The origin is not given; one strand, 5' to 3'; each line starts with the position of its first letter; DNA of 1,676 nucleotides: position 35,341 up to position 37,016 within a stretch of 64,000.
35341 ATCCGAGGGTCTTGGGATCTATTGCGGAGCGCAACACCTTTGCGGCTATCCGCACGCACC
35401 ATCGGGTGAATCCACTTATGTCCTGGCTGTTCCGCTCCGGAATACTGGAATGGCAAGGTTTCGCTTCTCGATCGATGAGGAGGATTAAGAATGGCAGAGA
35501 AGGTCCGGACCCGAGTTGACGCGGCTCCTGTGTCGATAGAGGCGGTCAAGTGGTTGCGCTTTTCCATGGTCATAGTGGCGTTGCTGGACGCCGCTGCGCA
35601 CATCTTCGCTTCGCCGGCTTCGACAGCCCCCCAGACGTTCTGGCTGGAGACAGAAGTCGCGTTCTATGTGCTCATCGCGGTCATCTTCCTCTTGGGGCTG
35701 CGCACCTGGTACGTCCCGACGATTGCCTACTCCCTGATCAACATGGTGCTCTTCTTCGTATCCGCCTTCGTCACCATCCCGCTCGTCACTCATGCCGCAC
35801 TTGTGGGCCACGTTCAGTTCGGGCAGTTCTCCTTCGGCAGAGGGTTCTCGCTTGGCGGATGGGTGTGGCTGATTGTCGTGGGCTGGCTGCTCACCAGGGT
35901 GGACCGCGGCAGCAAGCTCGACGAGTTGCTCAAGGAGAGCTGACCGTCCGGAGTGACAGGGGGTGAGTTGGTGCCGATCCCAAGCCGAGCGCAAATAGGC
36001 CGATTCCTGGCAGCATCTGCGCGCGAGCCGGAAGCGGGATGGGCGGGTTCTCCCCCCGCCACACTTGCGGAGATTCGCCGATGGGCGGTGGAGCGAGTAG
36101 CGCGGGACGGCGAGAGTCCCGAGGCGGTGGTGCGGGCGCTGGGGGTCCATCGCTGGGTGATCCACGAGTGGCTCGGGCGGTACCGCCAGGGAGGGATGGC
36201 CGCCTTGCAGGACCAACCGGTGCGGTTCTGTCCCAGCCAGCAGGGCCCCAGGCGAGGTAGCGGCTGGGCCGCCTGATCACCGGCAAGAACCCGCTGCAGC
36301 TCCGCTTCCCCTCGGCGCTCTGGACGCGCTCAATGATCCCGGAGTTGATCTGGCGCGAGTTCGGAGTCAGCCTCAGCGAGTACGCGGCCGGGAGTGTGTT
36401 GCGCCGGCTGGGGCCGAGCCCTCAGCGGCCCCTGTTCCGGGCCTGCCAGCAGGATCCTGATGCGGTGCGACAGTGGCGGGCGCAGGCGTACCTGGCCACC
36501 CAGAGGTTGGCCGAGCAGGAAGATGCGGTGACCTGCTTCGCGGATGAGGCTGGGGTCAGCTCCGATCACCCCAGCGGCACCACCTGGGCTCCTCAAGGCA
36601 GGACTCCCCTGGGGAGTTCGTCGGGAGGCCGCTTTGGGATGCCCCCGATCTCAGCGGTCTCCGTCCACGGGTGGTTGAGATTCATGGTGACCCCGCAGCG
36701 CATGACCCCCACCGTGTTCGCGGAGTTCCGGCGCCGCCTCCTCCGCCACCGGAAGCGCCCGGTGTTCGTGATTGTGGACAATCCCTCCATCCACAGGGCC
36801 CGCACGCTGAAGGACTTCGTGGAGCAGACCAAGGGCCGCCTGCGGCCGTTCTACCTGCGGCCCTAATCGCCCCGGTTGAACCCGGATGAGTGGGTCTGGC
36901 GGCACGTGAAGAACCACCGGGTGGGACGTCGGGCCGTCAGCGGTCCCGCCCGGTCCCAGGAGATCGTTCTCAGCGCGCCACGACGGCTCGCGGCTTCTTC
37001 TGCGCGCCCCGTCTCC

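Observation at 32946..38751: IS graveyard / accessory island: VOC gene truncated by a degenerate IS3 element, then an orphan gene, an IS630 pseudogene and an intact IS1380 element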

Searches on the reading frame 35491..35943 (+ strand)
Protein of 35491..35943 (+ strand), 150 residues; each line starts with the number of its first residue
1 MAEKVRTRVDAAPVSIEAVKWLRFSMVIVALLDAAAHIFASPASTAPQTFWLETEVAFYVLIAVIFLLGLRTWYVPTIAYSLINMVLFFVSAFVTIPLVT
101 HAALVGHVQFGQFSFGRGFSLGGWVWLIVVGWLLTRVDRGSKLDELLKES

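Call 4: search_protein_families(library=pfam, proteins=[window:35491-35943:+], max_evalue=0.01)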
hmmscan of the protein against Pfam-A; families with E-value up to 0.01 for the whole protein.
window:35491-35943:+ (150 aa): 0 families

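Call 5: search_protein_families(library=ncbifam, proteins=[window:35491-35943:+], max_evalue=0.01)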
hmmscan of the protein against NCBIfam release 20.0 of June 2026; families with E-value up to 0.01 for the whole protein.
window:35491-35943:+ (150 aa): 0 families

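Call 14: find_encoding_contigs(protein=window:35491-35943:+, flank=8000, max_places=10)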
Protein window:35491-35943:+ (150 aa): 23 contigs read that carry it; 10 places shown.
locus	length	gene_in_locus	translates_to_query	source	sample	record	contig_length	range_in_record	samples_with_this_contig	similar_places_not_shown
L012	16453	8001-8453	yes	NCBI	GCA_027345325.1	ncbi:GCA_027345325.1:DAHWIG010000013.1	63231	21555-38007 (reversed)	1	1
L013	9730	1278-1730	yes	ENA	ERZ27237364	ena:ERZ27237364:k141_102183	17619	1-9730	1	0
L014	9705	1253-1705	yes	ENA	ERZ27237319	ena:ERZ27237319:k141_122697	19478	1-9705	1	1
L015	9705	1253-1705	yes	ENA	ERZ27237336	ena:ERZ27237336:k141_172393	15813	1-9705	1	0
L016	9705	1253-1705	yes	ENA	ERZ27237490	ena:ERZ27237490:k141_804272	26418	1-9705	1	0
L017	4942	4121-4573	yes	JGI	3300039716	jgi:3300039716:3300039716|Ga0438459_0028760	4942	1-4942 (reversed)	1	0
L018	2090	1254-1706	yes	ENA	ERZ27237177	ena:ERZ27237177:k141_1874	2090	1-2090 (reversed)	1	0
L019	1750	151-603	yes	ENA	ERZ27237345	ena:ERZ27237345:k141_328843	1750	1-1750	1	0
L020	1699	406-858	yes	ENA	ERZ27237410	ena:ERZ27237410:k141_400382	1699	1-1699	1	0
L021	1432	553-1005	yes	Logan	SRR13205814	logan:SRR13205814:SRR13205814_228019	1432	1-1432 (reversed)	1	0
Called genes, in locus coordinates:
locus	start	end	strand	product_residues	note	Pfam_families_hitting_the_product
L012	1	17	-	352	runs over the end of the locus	PF00348:polyprenyl_synt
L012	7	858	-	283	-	PF02401:LYTB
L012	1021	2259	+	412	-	PF08240:ADH_N, PF13602:ADH_zinc_N_2 (faint), PF16912:Glu_dehyd_C (faint), PF00107:ADH_zinc_N (weak)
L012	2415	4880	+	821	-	PF02190:LON_substr_bdg, PF00004:AAA, PF07728:AAA_5, PF22667:Lon_lid, PF05362:Lon_C, PF13541:ChlI (weak)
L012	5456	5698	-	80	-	-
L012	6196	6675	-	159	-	PF00665:rve, PF13683:rve_3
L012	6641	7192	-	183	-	PF13276:HTH_21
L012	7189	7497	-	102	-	PF01527:HTH_Tnp_1, PF13518:HTH_28 (weak)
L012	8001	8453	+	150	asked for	-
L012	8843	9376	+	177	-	PF13592:HTH_33, PF13358:DDE_3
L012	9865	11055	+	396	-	PF13701:DDE_Tnp_1_4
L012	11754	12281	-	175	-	PF00293:NUDIX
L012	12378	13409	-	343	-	-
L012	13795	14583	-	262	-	PF12146:Hydrolase_4, PF00561:Abhydrolase_1, PF12697:Abhydrolase_6, PF00326:Peptidase_S9 (weak)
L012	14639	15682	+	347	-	PF02885:Glycos_trans_3N, PF00591:Glycos_transf_3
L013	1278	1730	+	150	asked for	-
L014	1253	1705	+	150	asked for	-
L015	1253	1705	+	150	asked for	-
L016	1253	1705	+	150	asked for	-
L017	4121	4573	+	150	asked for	-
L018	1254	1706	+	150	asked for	-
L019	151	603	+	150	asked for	-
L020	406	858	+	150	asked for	-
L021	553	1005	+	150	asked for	-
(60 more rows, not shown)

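Call 53: search_protein_representatives(protein=window:35491-35943:+)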
Query: 150 residues. Proteins with E-value up to 0.001 (for the whole library): 28; up to 1e-10: 18; up to 1e-30: 4. The best 28 are listed.
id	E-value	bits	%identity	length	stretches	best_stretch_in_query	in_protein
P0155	4.1e-47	176.1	88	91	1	60-150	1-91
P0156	4.5e-41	156.5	58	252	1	19-150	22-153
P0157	2.6e-38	147.5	47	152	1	18-149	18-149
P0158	3.0e-35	137.6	49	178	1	12-150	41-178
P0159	2.3e-29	118.6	61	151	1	56-150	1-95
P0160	3.2e-29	118.1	45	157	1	21-148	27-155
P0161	2.0e-28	115.5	52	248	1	16-120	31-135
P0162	3.5e-28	114.7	46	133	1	19-146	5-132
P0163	4.2e-20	88.5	46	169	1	8-96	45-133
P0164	6.9e-17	78.1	49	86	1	17-88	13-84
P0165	1.6e-15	73.6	44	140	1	18-96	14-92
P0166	4.3e-15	72.2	40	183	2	50-147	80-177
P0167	1.4e-14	70.6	38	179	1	35-147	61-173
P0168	1.9e-13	66.9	32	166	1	40-147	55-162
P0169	6.1e-12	62.0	38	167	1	18-150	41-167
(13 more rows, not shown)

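Call 70: find_encoding_contigs(protein=P0157, flank=4000, max_places=4)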
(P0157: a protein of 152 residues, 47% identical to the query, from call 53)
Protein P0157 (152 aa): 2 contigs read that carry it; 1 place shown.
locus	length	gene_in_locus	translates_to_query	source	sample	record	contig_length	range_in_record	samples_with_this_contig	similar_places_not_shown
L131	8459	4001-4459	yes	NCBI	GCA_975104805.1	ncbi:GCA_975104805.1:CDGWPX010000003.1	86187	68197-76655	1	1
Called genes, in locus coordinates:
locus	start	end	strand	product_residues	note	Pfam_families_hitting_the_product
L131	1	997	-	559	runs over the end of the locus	PF17391:Urocanase_N, PF01175:Urocanase, PF17392:Urocanase_C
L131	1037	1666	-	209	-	PF06197:DUF998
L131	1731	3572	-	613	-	PF01738:DLH, PF02129:Peptidase_S15 (faint), PF20434:BD-FAE, PF00326:Peptidase_S9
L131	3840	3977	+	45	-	-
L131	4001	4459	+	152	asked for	-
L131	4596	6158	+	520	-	PF13520:AA_permease_2, PF00324:AA_permease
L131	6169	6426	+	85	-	-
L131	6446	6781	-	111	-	PF25160:LdpA_Fe-S-bd (faint), PF14697:Fer4_21 (faint), PF12837:Fer4_6 (faint), PF13237:Fer4_10 (weak), PF12838:Fer4_7 (weak), PF13187:Fer4_9 (weak), PF13534:Fer4_17 (weak), PF00037:Fer4 (weak), +1 more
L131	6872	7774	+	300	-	PF01636:APH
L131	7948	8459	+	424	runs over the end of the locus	PF06224:AlkZ-like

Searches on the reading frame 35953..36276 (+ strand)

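Call 4: search_protein_families(library=pfam, proteins=[window:35953-36276:+], max_evalue=0.01)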
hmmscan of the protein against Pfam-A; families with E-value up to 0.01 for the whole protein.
window:35953-36276:+ (107 aa): 5 families
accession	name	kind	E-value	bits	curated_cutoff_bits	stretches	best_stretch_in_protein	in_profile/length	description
PF13551.12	HTH_29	-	3e-06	27.7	28.1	1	43-89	1-48/64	Winged helix-turn helix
PF13384.12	HTH_23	-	0.00018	21.7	24.6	1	40-85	4-49/50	Homeodomain-like domain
PF13518.12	HTH_28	-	0.0009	19.7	25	1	45-89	5-48/52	Helix-turn-helix domain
PF13565.12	HTH_32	-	0.0043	18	33.7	0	70-91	2-23/73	Homeodomain-like domain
PF01527.26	HTH_Tnp_1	-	0.0045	17.6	24.1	1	40-88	10-57/75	Transposase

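Call 5: search_protein_families(library=ncbifam, proteins=[window:35953-36276:+], max_evalue=0.01)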
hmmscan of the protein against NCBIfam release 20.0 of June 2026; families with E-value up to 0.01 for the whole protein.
window:35953-36276:+ (107 aa): 4 families
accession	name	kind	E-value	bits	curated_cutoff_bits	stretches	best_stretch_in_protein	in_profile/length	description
NF033545.0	transpos_IS630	equivalog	3.6e-07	29.9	100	1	42-89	1-48/299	IS630 family transposase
NF033577.2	transpos_IS481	equivalog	2.9e-05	23.7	224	1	42-90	2-50/284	IS481 family transposase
NF047595.1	IS66_ISRel24_TnpA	equivalog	0.0011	19.6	74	1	42-96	10-63/113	IS66-like element accessory protein TnpA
NF033516.0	transpos_IS3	equivalog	0.0056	16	160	1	42-88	3-49/369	IS3 family transposase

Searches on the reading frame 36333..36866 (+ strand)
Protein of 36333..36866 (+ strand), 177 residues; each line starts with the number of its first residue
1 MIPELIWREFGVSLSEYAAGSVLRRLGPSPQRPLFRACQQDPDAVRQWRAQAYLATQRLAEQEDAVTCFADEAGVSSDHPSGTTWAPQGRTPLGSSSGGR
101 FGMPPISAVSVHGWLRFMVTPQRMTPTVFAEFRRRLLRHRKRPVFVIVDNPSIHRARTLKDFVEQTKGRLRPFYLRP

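Call 4: search_protein_families(library=pfam, proteins=[window:36333-36866:+], max_evalue=0.01)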
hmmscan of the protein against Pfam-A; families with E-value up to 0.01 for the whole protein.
window:36333-36866:+ (177 aa): 2 families
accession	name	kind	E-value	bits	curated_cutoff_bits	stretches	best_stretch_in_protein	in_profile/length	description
PF13358.12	DDE_3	-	1.4e-17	64.4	28.6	1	68-175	3-112/146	DDE superfamily endonuclease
PF13592.12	HTH_33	-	1.9e-12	47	25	1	4-50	12-58/60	Winged helix-turn helix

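Call 5: search_protein_families(library=ncbifam, proteins=[window:36333-36866:+], max_evalue=0.01)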
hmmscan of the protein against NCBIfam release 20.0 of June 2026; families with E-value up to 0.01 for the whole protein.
window:36333-36866:+ (177 aa): 1 family
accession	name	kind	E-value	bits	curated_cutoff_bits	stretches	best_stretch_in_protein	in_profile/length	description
NF033545.0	transpos_IS630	equivalog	7.3e-25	88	100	1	4-175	86-255/299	IS630 family transposase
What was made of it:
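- Checked: IS630: pieces at 35953-36276, 36333-36866 and 36876-37052 match HTH_29, HTH_33, DDE_3 and NF033545 (calls 4, 5).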
